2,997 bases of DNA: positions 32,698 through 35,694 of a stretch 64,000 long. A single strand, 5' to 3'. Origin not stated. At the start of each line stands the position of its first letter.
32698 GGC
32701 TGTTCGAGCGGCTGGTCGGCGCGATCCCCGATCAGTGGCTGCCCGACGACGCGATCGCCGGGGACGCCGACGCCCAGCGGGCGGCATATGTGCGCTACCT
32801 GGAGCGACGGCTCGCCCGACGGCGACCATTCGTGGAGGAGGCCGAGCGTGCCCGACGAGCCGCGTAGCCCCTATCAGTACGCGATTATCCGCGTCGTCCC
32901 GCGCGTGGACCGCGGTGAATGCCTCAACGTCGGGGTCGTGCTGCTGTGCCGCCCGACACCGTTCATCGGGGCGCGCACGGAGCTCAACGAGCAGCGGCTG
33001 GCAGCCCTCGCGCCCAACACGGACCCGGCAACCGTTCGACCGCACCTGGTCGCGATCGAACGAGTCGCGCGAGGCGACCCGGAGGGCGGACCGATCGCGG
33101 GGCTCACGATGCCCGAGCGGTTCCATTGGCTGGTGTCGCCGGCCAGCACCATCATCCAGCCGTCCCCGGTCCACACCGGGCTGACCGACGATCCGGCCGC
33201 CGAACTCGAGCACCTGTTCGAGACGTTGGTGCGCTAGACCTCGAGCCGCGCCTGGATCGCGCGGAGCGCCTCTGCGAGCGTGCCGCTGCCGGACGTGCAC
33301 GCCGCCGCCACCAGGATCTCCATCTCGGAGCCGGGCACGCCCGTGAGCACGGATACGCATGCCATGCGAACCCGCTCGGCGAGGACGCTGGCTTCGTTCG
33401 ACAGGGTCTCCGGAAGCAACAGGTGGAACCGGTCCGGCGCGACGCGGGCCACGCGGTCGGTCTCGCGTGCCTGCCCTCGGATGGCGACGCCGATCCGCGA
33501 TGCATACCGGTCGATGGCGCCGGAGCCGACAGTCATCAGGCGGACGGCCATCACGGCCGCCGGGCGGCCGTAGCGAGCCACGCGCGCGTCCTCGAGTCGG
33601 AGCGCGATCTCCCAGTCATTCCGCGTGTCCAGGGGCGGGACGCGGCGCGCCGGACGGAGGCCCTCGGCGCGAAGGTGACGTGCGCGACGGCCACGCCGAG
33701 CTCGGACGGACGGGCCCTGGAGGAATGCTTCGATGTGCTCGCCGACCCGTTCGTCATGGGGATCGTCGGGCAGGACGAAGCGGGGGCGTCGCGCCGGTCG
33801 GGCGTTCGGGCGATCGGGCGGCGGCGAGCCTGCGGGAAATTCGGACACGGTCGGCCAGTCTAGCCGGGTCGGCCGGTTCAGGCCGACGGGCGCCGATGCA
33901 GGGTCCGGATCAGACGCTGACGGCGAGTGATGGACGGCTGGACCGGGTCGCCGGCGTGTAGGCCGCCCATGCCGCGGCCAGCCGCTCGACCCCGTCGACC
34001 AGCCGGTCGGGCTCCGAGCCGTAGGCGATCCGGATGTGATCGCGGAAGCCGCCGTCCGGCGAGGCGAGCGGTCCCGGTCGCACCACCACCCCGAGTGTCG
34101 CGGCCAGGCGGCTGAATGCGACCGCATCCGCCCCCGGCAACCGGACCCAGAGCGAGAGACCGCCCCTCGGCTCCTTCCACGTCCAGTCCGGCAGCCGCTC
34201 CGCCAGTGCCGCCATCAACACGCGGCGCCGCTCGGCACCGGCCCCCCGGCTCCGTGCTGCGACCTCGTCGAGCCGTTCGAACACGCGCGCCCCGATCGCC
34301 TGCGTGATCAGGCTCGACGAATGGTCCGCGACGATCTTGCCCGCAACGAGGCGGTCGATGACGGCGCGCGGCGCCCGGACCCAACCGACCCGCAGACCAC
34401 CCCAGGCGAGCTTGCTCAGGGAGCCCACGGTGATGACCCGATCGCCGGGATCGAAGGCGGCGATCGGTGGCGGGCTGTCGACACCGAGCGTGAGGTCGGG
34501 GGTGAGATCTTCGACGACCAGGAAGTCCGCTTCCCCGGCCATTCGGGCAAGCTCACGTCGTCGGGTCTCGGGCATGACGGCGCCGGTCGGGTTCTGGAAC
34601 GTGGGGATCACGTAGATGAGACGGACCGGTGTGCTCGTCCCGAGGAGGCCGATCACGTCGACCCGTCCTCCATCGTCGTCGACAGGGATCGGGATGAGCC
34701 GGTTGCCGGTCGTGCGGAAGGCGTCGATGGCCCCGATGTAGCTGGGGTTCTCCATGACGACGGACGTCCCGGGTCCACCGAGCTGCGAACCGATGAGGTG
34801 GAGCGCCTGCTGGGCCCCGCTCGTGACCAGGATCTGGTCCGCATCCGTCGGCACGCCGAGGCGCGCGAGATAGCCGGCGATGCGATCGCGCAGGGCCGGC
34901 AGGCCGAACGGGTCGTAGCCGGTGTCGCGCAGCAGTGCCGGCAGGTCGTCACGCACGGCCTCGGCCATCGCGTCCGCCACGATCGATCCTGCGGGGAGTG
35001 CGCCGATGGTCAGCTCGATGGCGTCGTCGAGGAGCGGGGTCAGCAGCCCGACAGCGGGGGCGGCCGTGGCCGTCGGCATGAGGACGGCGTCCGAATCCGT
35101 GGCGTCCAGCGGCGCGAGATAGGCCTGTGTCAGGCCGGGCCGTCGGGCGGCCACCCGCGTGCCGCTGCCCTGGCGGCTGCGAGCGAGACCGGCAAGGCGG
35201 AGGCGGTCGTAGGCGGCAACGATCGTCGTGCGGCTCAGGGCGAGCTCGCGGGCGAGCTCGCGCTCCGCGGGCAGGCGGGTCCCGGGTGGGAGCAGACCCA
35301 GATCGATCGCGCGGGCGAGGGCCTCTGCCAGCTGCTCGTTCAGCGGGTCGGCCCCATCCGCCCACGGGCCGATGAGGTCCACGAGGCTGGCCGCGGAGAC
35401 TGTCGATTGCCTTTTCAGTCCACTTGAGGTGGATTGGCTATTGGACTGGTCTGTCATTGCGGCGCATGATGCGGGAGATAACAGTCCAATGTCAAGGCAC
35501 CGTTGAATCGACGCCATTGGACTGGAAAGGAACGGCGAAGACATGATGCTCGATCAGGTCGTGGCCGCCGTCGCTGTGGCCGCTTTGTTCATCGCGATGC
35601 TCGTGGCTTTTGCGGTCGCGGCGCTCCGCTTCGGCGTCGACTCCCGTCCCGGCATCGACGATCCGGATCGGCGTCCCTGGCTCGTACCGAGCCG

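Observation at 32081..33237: Short HipA-like kinase-domain protein overlapped by a DUF3037 gene: a conserved two-gene module of unknown function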

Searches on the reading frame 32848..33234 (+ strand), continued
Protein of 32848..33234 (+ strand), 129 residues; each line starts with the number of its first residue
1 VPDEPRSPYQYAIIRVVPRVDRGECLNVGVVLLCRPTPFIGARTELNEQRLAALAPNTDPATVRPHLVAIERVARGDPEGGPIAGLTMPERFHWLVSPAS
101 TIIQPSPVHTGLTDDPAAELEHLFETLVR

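Call 75: search_protein_families(library=padloc, proteins=[L164:2483-3325:+, L165:2492-3343:+, L164:1761-2495:+, L165:1686-2492:+, L163:2513-2911:+, L163:1698-2513:+, L161:3983-4363:+, L161:3223-4002:+], max_evalue=0.01)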
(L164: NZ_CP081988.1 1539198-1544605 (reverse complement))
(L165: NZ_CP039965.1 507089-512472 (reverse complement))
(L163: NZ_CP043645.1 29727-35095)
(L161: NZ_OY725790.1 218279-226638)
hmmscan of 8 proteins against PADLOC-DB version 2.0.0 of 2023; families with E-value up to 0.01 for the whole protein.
L164:2483-3325:+ (281 aa): 1 family
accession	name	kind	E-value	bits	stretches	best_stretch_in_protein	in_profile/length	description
PDLC04767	PDC-M66B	-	2.7e-19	67.7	1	10-266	4-256/281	-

L165:2492-3343:+ (284 aa): 1 family
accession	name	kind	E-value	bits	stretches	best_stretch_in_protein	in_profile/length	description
PDLC04767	PDC-M66B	-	2.7e-85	284.2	1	6-280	3-279/281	-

L164:1761-2495:+ (245 aa): 1 family
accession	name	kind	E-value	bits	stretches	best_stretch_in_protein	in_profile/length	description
PDLC04766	PDC-M66A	-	4.4e-13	47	1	12-164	22-180/270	-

L165:1686-2492:+ (269 aa): 1 family
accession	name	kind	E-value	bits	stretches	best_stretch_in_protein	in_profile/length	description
PDLC04766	PDC-M66A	-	9.4e-74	246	1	5-268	10-269/270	-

L163:2513-2911:+ (133 aa): 2 families
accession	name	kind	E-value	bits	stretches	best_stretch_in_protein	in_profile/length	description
PDLC04767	PDC-M66B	-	2.7e-48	162.9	1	1-133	1-131/281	-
PDLC01735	TniQ_V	-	0.0025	15.6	1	68-126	64-120/184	TniQ_0_V-K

L163:1698-2513:+ (272 aa): 1 family
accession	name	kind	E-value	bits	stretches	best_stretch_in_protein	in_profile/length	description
PDLC04766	PDC-M66A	-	9.6e-108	357.5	1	1-271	1-269/270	-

L161:3983-4363:+ (127 aa): 1 family
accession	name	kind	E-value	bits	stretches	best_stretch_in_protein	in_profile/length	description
PDLC04767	PDC-M66B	-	2.6e-12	44.8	1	6-126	3-128/281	-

L161:3223-4002:+ (260 aa): 1 family
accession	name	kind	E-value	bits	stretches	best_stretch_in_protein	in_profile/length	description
PDLC04766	PDC-M66A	-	2.9e-23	80.4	1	10-250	17-263/270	-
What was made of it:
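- On HipA_2-DUF3037 two-gene system (PADLOC PDC-M66; DS-6/HipAD type): Short partners do occur inside PDC-M66, for example on the Hymenobacter plasmid at 133 aa with E = 3e-48 (call 75).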

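Call 80: search_solved_structures(query=A2, max_evalue=10, show_alignments=1)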
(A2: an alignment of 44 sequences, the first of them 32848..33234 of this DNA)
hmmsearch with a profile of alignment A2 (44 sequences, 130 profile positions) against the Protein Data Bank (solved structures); distinct sequences matched with E-value up to 10: 3.
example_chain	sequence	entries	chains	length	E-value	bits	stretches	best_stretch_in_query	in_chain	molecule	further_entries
5mfb_A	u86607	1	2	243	0.0057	20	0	49-79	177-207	YIII(Dq)4CqI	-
4d4e_A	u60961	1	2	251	0.0069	19.7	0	49-79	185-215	ARMADILLO REPEAT PROTEIN ARM00016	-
9u7b_A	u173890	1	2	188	0.086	16.2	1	47-89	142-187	Possible transcriptional regulatory protein (Probably MarR-family)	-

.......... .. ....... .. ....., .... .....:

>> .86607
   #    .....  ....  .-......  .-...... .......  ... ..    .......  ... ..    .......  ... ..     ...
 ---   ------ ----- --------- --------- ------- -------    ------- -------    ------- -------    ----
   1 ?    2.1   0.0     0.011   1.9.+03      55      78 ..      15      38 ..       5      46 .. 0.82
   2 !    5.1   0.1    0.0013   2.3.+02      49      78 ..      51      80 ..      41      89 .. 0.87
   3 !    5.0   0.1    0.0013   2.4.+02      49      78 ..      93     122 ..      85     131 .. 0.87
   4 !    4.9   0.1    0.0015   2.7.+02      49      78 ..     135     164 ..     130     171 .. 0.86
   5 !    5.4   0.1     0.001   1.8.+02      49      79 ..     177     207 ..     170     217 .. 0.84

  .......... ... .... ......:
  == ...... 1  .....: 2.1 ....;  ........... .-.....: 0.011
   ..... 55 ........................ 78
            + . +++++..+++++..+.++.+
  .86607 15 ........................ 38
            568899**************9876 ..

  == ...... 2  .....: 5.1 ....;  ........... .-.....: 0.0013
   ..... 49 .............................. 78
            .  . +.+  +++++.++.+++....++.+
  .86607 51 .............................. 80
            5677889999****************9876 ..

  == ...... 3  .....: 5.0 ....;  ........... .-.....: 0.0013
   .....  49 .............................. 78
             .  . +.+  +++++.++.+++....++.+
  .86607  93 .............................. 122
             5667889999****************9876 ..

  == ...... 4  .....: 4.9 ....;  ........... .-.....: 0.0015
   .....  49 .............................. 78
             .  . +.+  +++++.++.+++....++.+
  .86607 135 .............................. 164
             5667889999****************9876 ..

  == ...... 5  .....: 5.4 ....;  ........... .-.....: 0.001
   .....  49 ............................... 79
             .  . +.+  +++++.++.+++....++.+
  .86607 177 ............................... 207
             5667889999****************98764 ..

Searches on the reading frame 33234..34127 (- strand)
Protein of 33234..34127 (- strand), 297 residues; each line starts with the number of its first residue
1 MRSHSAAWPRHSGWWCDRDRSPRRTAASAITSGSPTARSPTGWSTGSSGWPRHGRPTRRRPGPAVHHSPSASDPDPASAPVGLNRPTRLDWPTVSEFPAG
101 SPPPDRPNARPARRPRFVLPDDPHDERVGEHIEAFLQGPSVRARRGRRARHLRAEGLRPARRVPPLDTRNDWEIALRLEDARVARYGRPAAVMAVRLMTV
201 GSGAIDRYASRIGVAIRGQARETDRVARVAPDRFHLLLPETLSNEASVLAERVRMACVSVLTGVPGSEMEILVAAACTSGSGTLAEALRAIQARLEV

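Call 3: search_protein_families(library=pfam, proteins=[window:33234-34127:-], max_evalue=0.01)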
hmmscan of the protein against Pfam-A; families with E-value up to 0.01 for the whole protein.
window:33234-34127:- (297 aa): 1 family
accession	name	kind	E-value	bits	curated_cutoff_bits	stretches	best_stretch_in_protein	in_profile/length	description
PF00990.26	GGDEF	-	0.00021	21.5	23.8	1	201-268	51-118/161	Diguanylate cyclase, GGDEF domain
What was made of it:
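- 33234..34127 (-): Convergent neighbour: a weakly GGDEF-like protein. This is the maximal ORF; homologues are 130-226 aa. Its stop codon shares the CTAG at 33234-33237 with the DUF3037 stop. Context only. PF00990, E = 2e-4, below the curated cut-off (call 3).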

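Call 76: search_protein_families(library=padloc, proteins=[window:33234-34127:-], max_evalue=0.001)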
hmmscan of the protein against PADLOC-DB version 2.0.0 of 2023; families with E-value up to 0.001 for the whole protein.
window:33234-34127:- (297 aa): 0 families

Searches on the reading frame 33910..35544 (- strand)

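Call 24: search_protein_families(library=pfam, proteins=[window:33910-35544:-], max_evalue=0.001)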
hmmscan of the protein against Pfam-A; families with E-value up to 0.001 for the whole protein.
window:33910-35544:- (544 aa): 3 families
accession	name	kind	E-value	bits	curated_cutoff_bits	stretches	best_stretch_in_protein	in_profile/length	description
PF00155.27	Aminotran_1_2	-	5.7e-26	92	19.7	1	176-515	4-354/361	Aminotransferase class I and II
PF00392.27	GntR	-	5.3e-15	55.3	27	1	69-131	2-64/64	Bacterial regulatory proteins, gntR family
PF12897.13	Asp_aminotransf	-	7.1e-09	35.4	27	1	263-498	128-378/421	Aspartate amino-transferase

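Call 76: search_protein_families(library=padloc, proteins=[window:33910-35544:-], max_evalue=0.001)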
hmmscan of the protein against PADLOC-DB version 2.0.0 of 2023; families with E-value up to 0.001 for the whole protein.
window:33910-35544:- (544 aa): 0 families
